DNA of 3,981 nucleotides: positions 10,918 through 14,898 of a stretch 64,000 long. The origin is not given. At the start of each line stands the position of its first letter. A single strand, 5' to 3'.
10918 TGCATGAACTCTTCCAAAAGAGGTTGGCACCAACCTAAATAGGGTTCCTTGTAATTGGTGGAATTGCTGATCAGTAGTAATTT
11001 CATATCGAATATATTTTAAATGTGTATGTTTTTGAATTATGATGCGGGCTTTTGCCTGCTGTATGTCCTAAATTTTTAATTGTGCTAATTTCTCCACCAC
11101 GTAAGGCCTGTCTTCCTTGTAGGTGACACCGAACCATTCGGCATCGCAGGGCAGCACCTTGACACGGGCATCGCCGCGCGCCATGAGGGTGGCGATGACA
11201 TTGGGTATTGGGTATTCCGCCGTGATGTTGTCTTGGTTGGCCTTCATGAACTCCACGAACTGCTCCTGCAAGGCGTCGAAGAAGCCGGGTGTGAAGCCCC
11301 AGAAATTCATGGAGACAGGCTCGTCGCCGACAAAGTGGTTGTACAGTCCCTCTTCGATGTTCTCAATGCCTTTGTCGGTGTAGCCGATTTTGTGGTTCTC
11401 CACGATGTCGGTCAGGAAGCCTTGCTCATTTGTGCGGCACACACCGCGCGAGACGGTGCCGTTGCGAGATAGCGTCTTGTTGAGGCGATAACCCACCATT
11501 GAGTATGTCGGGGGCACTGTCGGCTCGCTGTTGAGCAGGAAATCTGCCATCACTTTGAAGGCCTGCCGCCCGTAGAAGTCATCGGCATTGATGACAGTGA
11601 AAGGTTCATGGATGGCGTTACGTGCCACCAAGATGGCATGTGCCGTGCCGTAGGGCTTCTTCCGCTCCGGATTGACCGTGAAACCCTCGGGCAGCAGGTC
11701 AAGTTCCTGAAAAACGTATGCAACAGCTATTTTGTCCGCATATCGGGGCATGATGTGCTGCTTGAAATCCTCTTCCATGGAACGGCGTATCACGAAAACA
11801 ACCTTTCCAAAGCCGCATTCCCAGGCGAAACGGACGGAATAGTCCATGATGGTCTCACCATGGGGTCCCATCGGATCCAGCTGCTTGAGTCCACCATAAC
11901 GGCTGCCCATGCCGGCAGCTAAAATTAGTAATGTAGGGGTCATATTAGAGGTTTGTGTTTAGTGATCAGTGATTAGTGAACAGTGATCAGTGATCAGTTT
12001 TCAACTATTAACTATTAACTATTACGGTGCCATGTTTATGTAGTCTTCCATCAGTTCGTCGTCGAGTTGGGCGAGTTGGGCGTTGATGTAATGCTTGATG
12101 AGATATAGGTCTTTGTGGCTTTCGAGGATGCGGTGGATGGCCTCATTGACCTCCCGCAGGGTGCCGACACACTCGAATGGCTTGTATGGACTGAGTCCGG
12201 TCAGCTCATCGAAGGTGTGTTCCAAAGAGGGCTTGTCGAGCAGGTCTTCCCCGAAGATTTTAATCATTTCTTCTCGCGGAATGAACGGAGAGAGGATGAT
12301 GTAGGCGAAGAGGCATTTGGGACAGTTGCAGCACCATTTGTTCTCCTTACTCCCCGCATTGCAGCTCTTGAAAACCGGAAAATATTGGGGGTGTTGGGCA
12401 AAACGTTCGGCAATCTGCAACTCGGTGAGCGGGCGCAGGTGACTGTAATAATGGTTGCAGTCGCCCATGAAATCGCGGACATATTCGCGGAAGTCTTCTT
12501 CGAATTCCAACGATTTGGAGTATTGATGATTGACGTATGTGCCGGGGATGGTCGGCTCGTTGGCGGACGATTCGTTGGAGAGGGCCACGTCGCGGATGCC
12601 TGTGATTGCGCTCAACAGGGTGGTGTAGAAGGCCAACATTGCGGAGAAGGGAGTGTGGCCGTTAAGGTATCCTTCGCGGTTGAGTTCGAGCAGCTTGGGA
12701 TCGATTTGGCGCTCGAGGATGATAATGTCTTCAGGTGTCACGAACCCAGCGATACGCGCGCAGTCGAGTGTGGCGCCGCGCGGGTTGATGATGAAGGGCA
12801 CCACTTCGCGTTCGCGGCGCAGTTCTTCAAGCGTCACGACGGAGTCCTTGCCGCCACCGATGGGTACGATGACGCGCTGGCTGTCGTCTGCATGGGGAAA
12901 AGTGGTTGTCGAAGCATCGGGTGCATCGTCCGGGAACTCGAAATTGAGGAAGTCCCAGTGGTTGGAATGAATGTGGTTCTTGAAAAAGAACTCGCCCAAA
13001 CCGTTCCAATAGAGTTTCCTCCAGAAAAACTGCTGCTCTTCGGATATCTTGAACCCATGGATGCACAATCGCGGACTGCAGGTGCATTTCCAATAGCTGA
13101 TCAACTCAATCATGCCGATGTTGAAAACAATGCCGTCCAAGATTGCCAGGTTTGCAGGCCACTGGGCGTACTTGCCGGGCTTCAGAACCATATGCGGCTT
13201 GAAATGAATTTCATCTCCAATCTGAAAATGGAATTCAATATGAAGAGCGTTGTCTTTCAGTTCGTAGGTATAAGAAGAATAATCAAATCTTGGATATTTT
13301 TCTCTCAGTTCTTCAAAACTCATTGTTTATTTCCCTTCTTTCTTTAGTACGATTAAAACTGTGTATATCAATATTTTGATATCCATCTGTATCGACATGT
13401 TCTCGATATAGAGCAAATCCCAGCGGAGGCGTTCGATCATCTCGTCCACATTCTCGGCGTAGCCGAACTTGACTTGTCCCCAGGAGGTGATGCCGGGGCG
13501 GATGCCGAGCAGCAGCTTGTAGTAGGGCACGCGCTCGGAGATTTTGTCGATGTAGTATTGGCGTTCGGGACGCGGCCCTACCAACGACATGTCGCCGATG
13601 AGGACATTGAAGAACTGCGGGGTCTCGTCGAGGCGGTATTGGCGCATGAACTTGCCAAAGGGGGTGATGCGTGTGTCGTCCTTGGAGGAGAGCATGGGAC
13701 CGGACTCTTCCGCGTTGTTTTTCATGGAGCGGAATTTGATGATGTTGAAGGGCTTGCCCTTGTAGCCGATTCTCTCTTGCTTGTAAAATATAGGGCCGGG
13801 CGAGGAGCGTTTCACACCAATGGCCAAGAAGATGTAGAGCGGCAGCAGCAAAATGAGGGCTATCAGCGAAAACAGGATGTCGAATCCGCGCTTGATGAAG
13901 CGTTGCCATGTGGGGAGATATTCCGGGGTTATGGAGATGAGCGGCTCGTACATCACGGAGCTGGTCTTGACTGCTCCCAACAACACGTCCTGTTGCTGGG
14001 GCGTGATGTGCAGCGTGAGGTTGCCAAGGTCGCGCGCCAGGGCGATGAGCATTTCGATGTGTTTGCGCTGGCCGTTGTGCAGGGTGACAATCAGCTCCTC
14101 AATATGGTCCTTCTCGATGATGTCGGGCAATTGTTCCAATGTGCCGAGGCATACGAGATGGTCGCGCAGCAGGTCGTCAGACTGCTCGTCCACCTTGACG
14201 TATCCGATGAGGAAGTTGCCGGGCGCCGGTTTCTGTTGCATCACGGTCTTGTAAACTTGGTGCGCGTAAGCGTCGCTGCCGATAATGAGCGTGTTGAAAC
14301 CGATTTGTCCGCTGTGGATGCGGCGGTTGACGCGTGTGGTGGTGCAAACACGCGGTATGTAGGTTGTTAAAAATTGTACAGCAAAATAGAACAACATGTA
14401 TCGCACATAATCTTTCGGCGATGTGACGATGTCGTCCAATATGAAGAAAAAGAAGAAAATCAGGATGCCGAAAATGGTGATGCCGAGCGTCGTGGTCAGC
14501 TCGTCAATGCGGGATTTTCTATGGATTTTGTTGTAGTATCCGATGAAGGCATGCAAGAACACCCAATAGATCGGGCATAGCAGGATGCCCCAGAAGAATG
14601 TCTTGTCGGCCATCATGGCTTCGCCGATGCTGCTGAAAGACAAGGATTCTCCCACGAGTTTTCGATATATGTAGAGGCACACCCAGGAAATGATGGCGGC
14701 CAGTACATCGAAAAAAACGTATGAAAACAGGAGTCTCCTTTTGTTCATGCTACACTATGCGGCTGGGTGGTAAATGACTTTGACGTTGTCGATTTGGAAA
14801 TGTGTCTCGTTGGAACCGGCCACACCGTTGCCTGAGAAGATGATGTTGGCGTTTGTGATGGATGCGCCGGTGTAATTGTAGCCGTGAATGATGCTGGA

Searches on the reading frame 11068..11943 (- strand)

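Call 14: search_protein_families(library=pfam, proteins=[window:11068-11943:-])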
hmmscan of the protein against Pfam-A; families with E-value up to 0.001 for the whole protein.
window:11068-11943:- (291 aa): 2 families
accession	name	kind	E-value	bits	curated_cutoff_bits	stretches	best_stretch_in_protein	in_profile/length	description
PF12804.13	NTP_transf_3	-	5.3e-07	30.4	27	1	6-121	2-95/160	MobA-like NTP transferase domain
PF00483.29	NTP_transferase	-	2.1e-06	27.9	21.2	1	6-182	3-162/245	Nucleotidyl transferase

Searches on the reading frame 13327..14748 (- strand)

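Call 14: search_protein_families(library=pfam, proteins=[window:13327-14748:-])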
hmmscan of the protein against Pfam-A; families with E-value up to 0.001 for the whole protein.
window:13327-14748:- (473 aa): 2 families
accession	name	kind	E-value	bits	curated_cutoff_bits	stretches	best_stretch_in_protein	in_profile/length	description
PF02397.22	Bac_transf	-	1.3e-65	220.7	27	1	286-469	1-179/179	Bacterial sugar transferase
PF13727.12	CoA_binding_3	-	3.8e-10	40.5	25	1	72-241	6-167/175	CoA-binding domain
